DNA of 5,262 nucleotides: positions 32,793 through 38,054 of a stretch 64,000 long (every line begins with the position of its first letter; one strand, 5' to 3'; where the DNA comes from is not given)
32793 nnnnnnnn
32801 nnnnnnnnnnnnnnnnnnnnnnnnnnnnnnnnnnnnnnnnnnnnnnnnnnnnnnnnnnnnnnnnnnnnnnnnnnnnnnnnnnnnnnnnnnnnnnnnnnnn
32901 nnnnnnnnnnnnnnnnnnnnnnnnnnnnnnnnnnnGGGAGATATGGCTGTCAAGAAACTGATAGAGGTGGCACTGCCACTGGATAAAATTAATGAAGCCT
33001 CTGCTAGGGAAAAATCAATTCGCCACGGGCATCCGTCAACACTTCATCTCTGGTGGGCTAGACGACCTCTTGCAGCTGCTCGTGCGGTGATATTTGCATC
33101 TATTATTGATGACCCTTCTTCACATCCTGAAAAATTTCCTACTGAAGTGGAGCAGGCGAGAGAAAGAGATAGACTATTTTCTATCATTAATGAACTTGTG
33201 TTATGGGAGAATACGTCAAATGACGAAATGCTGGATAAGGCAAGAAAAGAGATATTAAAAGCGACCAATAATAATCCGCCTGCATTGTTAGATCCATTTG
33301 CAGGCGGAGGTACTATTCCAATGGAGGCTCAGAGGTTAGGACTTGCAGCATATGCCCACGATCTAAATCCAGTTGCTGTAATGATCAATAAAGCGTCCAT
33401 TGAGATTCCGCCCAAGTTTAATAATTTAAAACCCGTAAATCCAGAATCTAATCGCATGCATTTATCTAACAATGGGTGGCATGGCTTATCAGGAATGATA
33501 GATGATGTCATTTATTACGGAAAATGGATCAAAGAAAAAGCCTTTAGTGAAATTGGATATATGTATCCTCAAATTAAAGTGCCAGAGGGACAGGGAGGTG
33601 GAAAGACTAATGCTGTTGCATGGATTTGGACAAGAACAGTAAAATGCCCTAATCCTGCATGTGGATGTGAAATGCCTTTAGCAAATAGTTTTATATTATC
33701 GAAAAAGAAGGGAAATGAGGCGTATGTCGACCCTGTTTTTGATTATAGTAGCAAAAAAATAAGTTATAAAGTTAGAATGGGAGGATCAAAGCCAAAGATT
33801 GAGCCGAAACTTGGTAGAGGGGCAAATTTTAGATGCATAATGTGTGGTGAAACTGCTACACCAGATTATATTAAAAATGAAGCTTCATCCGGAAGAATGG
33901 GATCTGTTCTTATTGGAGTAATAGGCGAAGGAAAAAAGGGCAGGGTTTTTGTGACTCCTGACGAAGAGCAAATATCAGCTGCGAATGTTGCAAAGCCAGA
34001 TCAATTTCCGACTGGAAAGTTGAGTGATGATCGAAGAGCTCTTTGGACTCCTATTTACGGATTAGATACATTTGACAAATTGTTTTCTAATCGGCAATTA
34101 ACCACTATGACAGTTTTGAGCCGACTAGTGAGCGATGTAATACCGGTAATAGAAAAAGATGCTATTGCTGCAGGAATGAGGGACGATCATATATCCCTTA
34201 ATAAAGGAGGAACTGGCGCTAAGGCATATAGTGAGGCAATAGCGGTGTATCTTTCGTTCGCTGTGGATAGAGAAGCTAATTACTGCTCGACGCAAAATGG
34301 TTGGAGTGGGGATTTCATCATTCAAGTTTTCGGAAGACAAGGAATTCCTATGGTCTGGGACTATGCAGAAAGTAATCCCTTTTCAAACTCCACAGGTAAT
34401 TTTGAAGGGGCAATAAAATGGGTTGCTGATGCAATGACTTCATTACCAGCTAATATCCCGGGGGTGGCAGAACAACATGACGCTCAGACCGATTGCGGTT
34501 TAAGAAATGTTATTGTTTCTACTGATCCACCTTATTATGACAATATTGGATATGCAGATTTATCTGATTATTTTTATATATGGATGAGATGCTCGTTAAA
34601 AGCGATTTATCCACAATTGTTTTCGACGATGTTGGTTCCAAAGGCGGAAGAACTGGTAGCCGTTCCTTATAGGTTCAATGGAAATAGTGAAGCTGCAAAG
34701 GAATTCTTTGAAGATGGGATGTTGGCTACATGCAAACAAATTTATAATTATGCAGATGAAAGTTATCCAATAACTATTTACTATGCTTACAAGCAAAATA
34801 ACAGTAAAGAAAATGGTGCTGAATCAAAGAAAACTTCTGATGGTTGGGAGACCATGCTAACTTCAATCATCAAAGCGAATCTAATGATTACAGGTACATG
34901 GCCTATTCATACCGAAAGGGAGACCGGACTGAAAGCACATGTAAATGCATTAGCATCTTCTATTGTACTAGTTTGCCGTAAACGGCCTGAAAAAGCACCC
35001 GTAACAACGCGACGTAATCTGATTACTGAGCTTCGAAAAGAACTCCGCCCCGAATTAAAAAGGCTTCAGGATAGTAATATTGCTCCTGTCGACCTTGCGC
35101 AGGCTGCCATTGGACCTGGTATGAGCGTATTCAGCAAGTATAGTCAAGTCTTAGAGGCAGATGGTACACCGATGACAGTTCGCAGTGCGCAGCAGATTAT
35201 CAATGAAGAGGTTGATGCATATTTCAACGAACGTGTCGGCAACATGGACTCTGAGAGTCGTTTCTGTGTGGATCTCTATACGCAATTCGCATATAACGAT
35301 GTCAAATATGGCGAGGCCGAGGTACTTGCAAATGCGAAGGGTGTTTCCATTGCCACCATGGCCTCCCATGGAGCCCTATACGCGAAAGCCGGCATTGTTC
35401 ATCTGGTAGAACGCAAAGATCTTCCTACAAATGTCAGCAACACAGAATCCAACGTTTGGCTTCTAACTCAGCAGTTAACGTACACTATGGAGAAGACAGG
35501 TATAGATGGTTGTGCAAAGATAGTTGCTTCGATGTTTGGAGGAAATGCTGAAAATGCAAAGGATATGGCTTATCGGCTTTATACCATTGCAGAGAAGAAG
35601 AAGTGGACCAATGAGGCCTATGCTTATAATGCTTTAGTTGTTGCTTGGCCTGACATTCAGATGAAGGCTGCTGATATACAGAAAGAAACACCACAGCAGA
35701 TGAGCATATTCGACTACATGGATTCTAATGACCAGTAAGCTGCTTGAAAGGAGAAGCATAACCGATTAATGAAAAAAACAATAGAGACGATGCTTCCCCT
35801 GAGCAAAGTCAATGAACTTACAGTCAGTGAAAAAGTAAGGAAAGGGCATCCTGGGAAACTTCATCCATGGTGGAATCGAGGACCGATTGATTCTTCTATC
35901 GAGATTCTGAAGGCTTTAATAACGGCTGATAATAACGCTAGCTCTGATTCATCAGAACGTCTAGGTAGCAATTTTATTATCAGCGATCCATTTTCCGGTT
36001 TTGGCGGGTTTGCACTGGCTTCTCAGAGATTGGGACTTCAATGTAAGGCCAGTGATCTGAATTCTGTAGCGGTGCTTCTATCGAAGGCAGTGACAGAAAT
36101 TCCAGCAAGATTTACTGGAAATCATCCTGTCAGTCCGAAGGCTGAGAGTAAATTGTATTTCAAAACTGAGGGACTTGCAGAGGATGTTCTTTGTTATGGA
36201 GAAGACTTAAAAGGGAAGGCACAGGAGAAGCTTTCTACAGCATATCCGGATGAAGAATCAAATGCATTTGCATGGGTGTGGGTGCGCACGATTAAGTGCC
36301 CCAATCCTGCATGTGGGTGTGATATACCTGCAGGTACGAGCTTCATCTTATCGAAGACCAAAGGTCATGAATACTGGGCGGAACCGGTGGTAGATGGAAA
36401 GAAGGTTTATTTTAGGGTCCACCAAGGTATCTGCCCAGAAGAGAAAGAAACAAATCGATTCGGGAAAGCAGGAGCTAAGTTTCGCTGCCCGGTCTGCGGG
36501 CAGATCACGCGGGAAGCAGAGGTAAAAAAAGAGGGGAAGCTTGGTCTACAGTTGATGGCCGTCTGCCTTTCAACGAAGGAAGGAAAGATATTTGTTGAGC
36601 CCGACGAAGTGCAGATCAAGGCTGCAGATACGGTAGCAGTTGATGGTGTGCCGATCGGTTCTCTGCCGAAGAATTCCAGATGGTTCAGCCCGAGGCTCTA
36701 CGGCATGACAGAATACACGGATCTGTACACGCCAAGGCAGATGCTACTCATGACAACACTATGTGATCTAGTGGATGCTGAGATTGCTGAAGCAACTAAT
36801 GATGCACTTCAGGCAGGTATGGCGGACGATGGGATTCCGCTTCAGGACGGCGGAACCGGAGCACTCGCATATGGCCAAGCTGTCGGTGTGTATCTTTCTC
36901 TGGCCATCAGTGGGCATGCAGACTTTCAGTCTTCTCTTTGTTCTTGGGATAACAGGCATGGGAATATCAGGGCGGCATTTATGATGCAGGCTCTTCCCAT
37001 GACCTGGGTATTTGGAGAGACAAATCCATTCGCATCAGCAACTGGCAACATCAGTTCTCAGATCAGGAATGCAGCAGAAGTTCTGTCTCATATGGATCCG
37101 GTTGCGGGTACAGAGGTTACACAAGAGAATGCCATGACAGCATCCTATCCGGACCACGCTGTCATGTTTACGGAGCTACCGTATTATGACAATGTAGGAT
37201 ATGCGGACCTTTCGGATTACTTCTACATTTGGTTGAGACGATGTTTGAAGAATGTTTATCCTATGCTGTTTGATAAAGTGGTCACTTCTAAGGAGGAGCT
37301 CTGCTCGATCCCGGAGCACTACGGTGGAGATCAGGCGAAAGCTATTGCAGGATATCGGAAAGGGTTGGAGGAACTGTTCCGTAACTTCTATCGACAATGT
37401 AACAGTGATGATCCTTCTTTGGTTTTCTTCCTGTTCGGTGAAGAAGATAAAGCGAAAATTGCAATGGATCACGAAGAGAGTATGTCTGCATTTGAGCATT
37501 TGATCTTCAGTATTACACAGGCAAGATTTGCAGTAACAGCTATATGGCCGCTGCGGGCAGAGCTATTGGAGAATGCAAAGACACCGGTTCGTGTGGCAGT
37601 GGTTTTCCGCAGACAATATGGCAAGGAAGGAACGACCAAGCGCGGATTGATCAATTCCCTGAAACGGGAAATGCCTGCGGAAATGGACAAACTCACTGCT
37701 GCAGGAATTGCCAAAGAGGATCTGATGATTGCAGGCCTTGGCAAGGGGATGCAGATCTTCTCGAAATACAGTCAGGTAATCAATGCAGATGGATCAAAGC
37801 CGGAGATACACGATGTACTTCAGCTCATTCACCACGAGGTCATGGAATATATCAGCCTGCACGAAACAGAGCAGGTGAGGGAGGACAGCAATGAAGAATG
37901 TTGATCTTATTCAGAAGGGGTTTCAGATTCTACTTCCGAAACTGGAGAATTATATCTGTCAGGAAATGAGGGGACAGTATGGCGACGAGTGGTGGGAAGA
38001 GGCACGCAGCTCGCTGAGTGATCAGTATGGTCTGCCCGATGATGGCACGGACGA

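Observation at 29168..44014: Helicase-methylase-ATPase defence operon with a second, apparently catalytically dead DUF1156 subunit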

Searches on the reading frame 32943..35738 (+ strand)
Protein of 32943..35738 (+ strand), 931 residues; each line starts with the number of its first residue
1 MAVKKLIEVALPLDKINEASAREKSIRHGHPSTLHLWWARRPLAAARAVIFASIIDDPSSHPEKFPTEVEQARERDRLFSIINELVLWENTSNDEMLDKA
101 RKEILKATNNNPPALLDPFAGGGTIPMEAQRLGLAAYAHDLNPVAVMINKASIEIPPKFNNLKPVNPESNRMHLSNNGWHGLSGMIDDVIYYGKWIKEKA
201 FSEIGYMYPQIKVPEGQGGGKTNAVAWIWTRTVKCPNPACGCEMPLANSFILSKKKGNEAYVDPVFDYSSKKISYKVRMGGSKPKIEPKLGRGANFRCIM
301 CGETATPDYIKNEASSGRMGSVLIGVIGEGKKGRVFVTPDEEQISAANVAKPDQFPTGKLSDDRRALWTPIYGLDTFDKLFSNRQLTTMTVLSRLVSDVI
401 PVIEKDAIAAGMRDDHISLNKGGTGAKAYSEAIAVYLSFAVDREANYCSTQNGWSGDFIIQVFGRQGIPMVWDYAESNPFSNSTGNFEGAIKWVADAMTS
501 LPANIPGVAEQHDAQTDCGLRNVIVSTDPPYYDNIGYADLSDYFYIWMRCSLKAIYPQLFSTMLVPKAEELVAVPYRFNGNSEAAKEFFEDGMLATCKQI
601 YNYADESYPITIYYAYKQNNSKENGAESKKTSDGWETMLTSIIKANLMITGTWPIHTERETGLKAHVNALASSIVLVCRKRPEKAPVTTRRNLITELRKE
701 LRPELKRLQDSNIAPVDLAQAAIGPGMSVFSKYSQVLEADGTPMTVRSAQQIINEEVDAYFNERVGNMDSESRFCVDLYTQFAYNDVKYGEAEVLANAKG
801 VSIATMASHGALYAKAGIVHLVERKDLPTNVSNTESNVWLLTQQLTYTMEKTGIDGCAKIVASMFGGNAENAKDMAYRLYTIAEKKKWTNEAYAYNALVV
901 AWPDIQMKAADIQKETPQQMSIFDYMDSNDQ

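Call 3: search_protein_families(library=pfam, proteins=[window:32943-35738:+], max_evalue=0.01)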
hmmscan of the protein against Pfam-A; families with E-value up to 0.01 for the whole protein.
window:32943-35738:+ (931 aa): 2 families
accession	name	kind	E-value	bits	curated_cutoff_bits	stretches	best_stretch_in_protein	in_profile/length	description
PF06634.17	DUF1156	-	1.3e-31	109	24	1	10-81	1-73/73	Protein of unknown function (DUF1156)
PF01170.24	UPF0020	-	0.0083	16.3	22.3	0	114-138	31-55/197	RMKL-like, methyltransferase domain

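Call 4: search_protein_families(library=padloc, proteins=[window:32943-35738:+], max_evalue=0.001)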
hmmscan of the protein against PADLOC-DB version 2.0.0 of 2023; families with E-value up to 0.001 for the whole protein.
window:32943-35738:+ (931 aa): 11 families
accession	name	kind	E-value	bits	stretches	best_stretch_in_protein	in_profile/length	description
PDLC00660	HmaB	-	0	1085.5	1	3-918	8-962/967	DNA-adenine methylase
PDLC00661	HmaB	-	0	1059.8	1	3-918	7-968/973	DNA-adenine methylase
PDLC03233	MTase_II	-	6.7e-32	108.9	2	224-752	210-716/731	Type II methyltransferase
PDLC03352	MTase_II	-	2.5e-31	106.4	2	360-554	400-598/1023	Type II methyltransferase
PDLC02189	DUF1156_MTase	-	1.4e-28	97.7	3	67-155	124-207/944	-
PDLC03314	MTase_II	-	2.9e-15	53.4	2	484-696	508-693/944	Type II methyltransferase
PDLC03322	MTase_II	-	4.5e-08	30.4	1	104-152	54-105/446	Type II methyltransferase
PDLC03364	MTase_II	-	2.1e-05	21.7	1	113-161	60-109/380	Type II methyltransferase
PDLC03377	MTase_II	-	4e-05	20.4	1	109-211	118-223/504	Type II methyltransferase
PDLC03367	MTase_II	-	0.00012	18.5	1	113-160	43-89/633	Type II methyltransferase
PDLC03224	MTase_II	-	0.00045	17.2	1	113-152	95-134/481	Type II methyltransferase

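Call 5: search_protein_families(library=ncbifam, proteins=[window:32943-35738:+], max_evalue=0.001)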
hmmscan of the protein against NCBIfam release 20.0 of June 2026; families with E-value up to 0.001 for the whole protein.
window:32943-35738:+ (931 aa): 1 family
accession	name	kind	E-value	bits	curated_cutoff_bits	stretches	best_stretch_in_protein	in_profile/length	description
NF042963.1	DUF1156_antiphage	equivalog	2.9e-36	125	1000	3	78-155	154-227/960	anti-phage-associated DUF1156 domain-containing protein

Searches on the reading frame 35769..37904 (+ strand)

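Call 3: search_protein_families(library=pfam, proteins=[window:35769-37904:+], max_evalue=0.01)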
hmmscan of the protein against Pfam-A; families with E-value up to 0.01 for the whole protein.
window:35769-37904:+ (711 aa): 1 family
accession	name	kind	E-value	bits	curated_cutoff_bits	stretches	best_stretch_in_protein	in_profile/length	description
PF06634.17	DUF1156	-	0.00034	21.1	24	1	9-40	2-35/73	Protein of unknown function (DUF1156)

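Call 4: search_protein_families(library=padloc, proteins=[window:35769-37904:+], max_evalue=0.001)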
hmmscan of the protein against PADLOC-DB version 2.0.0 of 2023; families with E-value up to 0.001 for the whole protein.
window:35769-37904:+ (711 aa): 6 families
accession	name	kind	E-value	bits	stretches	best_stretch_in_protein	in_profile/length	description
PDLC00661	HmaB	-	1.8e-155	517.3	2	71-698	141-812/973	DNA-adenine methylase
PDLC00660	HmaB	-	1e-154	514.8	2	72-693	143-807/967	DNA-adenine methylase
PDLC03233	MTase_II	-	1.5e-17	61.4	1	60-494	114-524/731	Type II methyltransferase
PDLC03352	MTase_II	-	2e-17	60.4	2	303-496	403-599/1023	Type II methyltransferase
PDLC02189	DUF1156_MTase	-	2.3e-13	47.3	2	381-493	471-577/944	-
PDLC03314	MTase_II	-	1.1e-05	21.7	0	374-531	461-611/944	Type II methyltransferase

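Call 5: search_protein_families(library=ncbifam, proteins=[window:35769-37904:+], max_evalue=0.001)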
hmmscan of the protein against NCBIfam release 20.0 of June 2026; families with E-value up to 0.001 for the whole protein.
window:35769-37904:+ (711 aa): 1 family
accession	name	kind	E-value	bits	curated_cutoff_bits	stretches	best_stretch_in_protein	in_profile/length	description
NF042963.1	DUF1156_antiphage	equivalog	1.3e-20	73.2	1000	2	374-644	491-734/960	anti-phage-associated DUF1156 domain-containing protein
